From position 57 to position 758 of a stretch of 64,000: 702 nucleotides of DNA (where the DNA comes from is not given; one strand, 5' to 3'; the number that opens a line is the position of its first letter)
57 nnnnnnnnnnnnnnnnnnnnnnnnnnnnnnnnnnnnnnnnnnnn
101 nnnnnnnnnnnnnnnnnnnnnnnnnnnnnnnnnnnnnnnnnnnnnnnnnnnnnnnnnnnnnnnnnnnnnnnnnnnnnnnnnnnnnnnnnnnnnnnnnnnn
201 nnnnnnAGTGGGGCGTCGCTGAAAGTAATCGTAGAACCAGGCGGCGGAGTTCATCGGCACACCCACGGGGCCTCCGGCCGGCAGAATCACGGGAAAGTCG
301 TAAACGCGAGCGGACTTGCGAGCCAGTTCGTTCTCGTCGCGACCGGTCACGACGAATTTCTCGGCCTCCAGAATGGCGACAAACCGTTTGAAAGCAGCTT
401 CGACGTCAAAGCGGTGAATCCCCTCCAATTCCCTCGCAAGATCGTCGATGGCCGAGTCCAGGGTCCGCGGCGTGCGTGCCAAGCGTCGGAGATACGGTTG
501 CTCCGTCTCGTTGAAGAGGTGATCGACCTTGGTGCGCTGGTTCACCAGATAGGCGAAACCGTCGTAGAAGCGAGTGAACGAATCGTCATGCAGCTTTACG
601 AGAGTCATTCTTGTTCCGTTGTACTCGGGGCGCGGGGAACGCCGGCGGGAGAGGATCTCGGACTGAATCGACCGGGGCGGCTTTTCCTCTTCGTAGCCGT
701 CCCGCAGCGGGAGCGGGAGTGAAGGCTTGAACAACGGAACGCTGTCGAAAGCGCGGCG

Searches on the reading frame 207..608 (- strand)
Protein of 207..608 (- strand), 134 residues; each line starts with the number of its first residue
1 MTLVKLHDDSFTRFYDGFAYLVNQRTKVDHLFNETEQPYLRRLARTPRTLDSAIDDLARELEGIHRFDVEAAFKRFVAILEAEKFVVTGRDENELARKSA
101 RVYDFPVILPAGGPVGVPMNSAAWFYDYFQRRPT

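Call 75: search_solved_structures(query=A4, max_evalue=10)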
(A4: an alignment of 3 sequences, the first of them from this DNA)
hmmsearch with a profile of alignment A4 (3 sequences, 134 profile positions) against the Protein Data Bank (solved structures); distinct sequences matched with E-value up to 10: 6.
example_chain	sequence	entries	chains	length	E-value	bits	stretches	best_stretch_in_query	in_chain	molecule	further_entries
2vdj_A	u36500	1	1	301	0.085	16.2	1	33-100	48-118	HOMOSERINE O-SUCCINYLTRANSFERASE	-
2ghr_A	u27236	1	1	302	0.13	15.6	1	33-100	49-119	Homoserine O-succinyltransferase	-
8e9g_B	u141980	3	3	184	0.8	13.1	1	37-128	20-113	NADH-quinone oxidoreductase subunit B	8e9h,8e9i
4z9p_A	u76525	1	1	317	1.1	12.6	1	18-79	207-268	Nucleoprotein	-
4ypi_C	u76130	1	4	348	1.3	12.4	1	18-79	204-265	Nucleoprotein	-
4zta_A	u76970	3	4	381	1.5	12.2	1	18-79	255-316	Polymerase cofactor VP35,Nucleoprotein | Polymerase cofactor VP35,Nucleoprotein fusion protein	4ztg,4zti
